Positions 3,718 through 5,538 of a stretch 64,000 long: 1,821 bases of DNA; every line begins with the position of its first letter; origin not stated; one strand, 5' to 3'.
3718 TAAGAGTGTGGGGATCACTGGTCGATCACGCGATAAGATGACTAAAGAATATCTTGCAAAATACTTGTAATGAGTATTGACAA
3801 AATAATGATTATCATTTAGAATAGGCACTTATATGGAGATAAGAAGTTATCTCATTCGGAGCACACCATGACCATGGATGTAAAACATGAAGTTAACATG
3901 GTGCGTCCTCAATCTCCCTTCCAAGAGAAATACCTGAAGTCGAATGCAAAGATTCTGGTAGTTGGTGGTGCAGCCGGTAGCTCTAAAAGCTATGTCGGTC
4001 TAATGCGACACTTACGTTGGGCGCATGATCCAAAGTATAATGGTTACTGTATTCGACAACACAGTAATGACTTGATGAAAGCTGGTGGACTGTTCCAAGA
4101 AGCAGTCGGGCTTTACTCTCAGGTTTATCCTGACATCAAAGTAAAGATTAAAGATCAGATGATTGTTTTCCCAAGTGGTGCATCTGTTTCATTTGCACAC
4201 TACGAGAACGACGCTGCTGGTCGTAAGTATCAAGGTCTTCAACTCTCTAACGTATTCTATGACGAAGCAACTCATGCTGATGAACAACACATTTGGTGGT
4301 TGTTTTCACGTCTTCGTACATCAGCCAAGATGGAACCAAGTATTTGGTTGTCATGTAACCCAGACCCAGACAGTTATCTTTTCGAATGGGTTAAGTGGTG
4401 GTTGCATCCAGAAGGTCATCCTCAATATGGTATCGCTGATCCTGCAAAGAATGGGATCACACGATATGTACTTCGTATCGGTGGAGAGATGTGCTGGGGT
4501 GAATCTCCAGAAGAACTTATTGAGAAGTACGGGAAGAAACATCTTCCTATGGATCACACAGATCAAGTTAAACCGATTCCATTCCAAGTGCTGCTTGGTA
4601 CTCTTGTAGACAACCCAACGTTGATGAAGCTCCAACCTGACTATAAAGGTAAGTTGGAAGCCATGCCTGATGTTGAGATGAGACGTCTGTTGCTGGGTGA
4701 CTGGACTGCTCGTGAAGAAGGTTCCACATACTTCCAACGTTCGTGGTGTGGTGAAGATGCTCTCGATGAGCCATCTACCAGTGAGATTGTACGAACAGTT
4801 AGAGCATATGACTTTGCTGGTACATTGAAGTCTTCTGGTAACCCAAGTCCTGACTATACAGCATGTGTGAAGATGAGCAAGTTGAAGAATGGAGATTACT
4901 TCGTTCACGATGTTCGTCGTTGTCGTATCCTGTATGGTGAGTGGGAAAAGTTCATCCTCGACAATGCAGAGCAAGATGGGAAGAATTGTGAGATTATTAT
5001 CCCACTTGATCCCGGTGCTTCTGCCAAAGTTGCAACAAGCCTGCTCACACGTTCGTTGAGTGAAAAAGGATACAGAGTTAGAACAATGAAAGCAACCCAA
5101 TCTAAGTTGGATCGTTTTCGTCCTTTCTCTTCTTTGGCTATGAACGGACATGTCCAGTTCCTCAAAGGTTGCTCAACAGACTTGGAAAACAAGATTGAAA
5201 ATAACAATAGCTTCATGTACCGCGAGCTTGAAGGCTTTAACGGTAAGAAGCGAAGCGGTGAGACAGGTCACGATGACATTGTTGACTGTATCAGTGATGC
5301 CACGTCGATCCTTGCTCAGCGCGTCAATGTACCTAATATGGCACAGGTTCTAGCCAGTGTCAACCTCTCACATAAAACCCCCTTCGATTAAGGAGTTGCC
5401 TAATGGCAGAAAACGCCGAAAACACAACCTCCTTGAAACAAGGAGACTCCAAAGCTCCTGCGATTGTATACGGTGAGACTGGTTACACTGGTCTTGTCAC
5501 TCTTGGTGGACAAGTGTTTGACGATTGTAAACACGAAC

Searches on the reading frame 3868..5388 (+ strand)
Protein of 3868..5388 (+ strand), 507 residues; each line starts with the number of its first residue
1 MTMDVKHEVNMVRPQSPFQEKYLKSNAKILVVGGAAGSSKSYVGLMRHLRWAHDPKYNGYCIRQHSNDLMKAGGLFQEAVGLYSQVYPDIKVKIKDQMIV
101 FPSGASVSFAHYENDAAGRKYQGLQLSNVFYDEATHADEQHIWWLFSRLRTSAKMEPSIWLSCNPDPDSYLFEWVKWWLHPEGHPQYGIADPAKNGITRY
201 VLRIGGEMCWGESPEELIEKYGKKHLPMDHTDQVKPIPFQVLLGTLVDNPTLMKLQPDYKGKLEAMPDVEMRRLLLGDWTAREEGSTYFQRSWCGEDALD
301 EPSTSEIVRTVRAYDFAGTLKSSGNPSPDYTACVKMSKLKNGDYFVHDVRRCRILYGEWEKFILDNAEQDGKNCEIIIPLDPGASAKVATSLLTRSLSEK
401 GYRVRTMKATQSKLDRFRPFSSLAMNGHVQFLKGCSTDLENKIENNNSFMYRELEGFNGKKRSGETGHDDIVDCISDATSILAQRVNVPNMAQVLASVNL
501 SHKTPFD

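Call 16: search_dna_similar(query=window:3868-5388:+, collection=phages, mode=protein, max_rows=15)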
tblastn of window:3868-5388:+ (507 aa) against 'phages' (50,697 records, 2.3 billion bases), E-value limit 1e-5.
Records with a match: 1366; places in all: 1406; records where one place covers at least 80% of the query: 1223.
Best place of each record, by identity: 60-80% 4; <60% 1362.
By first word of the organism name: Escherichia 342; Pseudomonas 231; Vibrio 150; Rheinheimera 115; Salmonella 97; Acinetobacter 92; Klebsiella 40; Erwinia 35; Campylobacter 24; Shigella 24; and 46 more.
By host as written in the record: - 198; Rheinheimera sp. BAL341 115; Escherichia coli 99; Pseudomonas aeruginosa 71; Escherichia coli K-12 MG1655 50; Acinetobacter baumannii 37; Pseudomonas aeruginosa PAO1 26; Campylobacter jejuni 22; and 343 more.
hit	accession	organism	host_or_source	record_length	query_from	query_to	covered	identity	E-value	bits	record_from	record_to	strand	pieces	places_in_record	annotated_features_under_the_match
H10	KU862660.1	Pseudomonas phage phiPMW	Pseudomonas putida PpG1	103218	10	507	98%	77.9%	0e+0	837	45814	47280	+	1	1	terminase large subunit | promoter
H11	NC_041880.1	Pseudomonas phage phiPMW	Pseudomonas putida PpG1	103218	10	507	98%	77.9%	0e+0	837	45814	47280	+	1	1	terminase large subunit | promoter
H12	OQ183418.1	Pseudomonas phage vB_PpS_SYP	Pseudomonas plecoglossicida XSDHY-P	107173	9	506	98%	69.5%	0e+0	761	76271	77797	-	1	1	terminase-like family protein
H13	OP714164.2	Pseudomonas phage vB_PsaM_M1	Pseudomonas sp. ZM01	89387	11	506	98%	65.3%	0e+0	684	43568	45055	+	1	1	large subunit terminase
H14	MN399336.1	Edwardsiella phage vB_EtaM_ET-ABTNL-9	Edwardsiella tarda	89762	4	495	97%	39.0%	1e-104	349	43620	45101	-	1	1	large subunit terminase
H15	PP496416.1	Pseudomonas phage vB_PpuM-Kassivere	Pseudomonas putida KT2440 and Paw85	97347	8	492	96%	39.0%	1e-101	340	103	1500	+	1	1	terminase large subunit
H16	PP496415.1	Pseudomonas phage vB_PpuM-NoPa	Pseudomonas putida KT2440 and Paw85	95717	8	492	96%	39.0%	1e-101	340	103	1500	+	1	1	terminase large subunit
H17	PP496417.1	Pseudomonas phage vB_PpuM-Roomu-2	Pseudomonas putida KT2440 and Paw85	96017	8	492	96%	39.0%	1e-101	340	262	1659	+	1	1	terminase large subunit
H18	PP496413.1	Pseudomonas phage vB_PpuM-Amme-3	Pseudomonas putida KT2440 and Paw85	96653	8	492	96%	39.0%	1e-101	340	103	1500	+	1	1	terminase large subunit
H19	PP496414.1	Pseudomonas phage vB_PpuM-KoPa-4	Pseudomonas putida KT2440 and Paw85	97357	8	492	96%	39.0%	1e-101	340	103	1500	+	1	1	terminase large subunit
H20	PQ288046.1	Pseudomonas phage XD2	Pseudomonas aeruginosa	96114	8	492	96%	38.8%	6e-101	338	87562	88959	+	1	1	none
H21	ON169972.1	Pseudomonas phage EM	Pseudomonas aeruginosa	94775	10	494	96%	38.6%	1e-101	340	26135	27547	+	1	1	terminase large subunit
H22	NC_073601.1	Pseudomonas phage EM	Pseudomonas aeruginosa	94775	10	494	96%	38.6%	1e-101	340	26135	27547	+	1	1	terminase large subunit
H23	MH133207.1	Acinetobacter phage vB_AbaM_B9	Acinetobacter baumannii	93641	13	491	94%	39.1%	6e-105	350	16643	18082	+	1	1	large subunit terminase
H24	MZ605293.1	Pseudomonas phage UAVern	Pseudomonas sp.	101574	10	491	95%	38.7%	3e-102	342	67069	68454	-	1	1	putative terminase large subunit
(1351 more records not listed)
